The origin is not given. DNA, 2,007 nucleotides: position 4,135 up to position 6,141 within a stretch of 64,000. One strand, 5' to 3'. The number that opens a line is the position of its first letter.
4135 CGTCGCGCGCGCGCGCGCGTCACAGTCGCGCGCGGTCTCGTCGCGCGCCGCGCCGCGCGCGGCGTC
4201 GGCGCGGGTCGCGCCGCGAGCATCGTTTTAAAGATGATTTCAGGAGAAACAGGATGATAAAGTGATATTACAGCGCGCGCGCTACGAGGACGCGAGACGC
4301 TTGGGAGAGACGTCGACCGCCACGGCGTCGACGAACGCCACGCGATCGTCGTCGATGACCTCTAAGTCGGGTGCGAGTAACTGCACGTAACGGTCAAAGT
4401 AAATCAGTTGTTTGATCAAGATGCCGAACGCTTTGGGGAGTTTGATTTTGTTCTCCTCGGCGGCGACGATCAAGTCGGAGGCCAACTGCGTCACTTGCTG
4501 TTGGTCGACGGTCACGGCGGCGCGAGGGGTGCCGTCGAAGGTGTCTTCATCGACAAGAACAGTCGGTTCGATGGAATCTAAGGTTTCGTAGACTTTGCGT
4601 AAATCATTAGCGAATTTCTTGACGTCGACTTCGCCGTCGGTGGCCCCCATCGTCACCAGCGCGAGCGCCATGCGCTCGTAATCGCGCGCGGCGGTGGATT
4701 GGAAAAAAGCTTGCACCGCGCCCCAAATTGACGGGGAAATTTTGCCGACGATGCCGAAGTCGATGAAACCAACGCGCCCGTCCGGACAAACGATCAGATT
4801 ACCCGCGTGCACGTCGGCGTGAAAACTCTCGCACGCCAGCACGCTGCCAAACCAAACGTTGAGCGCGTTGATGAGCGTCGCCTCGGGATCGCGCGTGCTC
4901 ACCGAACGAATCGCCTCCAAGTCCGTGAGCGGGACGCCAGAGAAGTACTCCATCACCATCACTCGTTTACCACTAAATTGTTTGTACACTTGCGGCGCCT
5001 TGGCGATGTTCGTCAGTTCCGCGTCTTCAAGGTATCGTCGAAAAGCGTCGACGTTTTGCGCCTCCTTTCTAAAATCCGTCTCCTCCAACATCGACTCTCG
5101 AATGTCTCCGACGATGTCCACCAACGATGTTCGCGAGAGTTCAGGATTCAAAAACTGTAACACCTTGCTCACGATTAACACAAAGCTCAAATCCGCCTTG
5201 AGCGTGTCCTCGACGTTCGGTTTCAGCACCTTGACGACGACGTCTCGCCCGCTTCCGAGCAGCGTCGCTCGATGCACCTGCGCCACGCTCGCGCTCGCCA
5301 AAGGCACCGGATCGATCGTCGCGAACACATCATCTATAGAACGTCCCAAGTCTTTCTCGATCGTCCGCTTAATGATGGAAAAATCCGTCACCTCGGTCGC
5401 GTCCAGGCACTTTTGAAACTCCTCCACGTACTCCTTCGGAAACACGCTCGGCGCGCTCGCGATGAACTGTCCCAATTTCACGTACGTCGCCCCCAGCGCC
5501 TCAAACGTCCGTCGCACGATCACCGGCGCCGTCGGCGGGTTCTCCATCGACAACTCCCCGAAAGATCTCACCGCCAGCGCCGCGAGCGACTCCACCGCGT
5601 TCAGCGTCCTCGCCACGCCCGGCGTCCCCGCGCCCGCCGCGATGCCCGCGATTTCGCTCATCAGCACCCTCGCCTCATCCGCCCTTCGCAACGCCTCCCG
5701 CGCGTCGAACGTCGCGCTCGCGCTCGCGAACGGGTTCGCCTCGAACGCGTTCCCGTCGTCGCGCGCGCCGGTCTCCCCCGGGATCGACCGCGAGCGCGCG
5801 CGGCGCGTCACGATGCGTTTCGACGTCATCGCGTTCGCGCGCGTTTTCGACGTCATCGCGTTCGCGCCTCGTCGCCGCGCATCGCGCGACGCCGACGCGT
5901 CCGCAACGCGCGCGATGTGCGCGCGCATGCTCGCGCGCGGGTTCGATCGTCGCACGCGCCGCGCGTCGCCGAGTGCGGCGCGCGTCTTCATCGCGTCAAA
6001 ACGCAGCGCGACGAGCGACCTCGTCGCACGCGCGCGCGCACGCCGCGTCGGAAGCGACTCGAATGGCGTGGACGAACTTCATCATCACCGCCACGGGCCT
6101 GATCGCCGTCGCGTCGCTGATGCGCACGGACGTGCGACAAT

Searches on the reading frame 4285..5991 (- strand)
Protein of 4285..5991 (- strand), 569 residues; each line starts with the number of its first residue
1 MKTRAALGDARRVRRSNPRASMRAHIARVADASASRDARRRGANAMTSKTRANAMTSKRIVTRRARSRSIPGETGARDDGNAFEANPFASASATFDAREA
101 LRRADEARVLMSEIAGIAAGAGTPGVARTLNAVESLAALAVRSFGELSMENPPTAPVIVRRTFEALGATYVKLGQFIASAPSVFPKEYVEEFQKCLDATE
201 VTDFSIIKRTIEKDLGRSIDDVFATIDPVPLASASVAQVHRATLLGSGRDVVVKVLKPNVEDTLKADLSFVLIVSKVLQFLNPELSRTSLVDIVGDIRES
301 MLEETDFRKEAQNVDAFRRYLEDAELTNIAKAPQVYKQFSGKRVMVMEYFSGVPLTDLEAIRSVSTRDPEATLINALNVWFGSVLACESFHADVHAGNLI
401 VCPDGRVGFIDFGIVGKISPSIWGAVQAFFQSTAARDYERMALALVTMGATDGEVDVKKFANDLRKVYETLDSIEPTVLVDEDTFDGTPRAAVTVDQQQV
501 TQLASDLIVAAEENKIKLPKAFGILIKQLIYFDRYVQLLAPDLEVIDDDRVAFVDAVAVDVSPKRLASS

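Call 4: search_protein_families(library=pfam, proteins=[window:4285-5991:-], max_evalue=0.01)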
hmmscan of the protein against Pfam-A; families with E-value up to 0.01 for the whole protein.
window:4285-5991:- (569 aa): 2 families
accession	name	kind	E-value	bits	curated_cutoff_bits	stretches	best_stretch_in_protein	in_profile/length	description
PF03109.22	ABC1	-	9.9e-57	192.3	22.9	1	198-442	5-241/244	ABC1 atypical kinase-like domain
PF01636.29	APH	-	2.4e-06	27.9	23.2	1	391-415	172-197/239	Phosphotransferase enzyme family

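Call 5: search_protein_families(library=ncbifam, proteins=[window:4285-5991:-], max_evalue=0.01)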
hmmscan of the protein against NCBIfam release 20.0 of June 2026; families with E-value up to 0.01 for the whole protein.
window:4285-5991:- (569 aa): 9 families
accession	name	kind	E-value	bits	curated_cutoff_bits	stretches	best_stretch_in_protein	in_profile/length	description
TIGR01982.1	UbiB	equivalog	4.5e-76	256.2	487.55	1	158-547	51-416/436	2-polyprenylphenol 6-hydroxylase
NF003404.0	PRK04750.1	equivalog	2.7e-58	197.9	667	1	156-469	52-365/529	ubiquinone biosynthesis regulatory protein kinase UbiB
NF050082.1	ATPase_MABP1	exception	6.8e-31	107.5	800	1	171-470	65-359/435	macrolide-binding ATPase MABP-1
NF011463.0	PRK14879.1-4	equivalog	1.4e-05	24.7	188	1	323-414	74-159/237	Kae1-associated kinase Bud32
TIGR03724.2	arch_bud32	equivalog_domain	0.00021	20.8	125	1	319-414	45-130/193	KEOPS complex kinase/ATPase Bud32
NF033483.0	PknB_PASTA_kin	equivalog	0.0008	18.6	450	0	341-418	80-157/563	Stk1 family PASTA domain-containing Ser/Thr kinase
NF011461.0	PRK14879.1-2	equivalog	0.00088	19.1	372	1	342-417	77-148/225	Kae1-associated kinase Bud32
NF038151.1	lanthi_synth_III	equivalog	0.0086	14.5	575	0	325-419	279-387/833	class III lanthionine synthetase LanKC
NF007684.0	PRK10359.1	equivalog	0.0089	15.7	248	0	339-412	114-178/232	lipopolysaccharide core heptose(II) kinase RfaY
